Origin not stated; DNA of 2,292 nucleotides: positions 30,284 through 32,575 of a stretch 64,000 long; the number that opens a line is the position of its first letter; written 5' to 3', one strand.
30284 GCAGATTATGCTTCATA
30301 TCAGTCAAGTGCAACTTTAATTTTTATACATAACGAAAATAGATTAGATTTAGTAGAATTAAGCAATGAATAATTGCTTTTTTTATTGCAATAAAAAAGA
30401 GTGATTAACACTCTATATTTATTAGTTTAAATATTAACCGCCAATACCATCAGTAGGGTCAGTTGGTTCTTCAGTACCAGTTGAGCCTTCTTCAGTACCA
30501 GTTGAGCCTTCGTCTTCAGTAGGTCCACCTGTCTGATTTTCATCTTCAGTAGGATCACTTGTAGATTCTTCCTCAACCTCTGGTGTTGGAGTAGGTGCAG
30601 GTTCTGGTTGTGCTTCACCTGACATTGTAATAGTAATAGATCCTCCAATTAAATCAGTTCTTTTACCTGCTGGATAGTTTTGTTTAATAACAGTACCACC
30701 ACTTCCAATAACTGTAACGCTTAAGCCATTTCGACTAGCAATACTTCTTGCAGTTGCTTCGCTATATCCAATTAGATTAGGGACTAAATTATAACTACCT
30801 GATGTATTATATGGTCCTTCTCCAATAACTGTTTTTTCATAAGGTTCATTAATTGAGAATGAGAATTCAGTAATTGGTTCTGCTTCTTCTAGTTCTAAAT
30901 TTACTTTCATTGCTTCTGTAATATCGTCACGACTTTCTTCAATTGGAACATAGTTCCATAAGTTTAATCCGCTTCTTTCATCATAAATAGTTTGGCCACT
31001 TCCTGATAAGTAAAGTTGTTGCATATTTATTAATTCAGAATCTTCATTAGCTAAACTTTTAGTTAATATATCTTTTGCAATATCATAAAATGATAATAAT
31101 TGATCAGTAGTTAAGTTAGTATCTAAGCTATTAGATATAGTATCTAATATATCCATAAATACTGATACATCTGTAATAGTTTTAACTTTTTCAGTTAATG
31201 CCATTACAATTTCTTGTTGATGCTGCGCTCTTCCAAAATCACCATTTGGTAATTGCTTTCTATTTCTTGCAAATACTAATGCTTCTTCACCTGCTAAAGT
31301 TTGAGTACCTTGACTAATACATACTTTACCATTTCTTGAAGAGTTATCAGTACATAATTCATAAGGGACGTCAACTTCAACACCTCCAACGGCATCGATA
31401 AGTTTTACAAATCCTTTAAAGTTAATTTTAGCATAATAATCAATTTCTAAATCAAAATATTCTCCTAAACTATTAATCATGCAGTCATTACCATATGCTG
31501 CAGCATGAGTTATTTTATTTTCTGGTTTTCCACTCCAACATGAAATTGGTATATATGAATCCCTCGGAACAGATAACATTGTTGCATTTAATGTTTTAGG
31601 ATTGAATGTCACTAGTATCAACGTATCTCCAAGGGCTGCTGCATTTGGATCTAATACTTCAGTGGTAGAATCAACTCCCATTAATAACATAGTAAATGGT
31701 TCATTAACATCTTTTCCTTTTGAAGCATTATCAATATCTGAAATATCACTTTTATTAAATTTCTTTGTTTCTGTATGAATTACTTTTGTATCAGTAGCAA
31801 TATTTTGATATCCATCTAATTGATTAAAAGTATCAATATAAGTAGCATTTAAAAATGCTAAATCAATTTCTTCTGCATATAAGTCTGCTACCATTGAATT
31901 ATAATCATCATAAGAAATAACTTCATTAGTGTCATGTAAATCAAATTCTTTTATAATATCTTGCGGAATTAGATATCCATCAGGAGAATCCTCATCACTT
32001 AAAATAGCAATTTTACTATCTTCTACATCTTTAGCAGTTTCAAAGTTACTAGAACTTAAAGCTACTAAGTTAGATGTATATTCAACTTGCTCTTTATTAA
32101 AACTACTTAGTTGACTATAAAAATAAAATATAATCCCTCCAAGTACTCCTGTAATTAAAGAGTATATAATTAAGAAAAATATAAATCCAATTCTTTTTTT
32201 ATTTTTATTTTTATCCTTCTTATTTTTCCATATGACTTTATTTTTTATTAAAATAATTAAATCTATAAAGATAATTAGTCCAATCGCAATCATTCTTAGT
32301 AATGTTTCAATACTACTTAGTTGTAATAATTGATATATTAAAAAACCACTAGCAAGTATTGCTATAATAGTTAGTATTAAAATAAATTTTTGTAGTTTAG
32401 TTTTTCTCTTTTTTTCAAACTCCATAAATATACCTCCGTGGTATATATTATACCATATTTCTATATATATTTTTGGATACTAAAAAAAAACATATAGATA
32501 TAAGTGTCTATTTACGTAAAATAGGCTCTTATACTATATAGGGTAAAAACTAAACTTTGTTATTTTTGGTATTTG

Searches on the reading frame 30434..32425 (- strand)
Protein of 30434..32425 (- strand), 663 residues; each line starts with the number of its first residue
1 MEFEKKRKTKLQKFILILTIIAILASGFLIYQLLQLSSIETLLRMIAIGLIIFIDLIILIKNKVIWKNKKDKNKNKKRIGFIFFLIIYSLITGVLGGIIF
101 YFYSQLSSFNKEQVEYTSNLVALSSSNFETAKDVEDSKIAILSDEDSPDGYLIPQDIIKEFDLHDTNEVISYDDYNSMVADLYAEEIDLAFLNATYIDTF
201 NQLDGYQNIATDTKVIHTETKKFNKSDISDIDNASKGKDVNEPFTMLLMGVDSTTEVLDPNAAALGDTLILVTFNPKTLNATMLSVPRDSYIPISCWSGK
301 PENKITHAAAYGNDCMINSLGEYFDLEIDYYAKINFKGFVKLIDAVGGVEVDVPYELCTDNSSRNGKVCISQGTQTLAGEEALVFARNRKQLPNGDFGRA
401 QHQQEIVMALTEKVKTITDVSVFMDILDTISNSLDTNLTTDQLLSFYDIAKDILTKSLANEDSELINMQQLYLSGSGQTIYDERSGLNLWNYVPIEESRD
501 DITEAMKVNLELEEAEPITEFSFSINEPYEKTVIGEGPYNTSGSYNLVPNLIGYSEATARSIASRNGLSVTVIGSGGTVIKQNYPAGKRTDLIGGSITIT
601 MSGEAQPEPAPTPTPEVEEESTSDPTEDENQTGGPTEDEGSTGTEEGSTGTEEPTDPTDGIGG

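Call 43: search_protein_families(library=pfam, proteins=[window:30434-32425:-], max_evalue=0.001)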
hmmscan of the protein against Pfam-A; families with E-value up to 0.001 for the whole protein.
window:30434-32425:- (663 aa): 4 families
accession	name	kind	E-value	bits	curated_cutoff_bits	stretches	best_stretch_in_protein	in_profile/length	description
PF03816.19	LytR_cpsA_psr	-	9.2e-43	146.4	24.6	1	267-415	3-149/150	LytR_cpsA_psr family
PF03793.24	PASTA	-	1.2e-09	38.4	23.2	1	548-602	3-63/64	PASTA domain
PF12974.12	Phosphonate-bd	-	1.7e-06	28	27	1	114-217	83-185/242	ABC transporter, phosphonate, periplasmic substrate-binding protein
PF17561.7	TssO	-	3.6e-05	24.4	29.2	1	73-115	2-48/148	Type VI secretion system, TssO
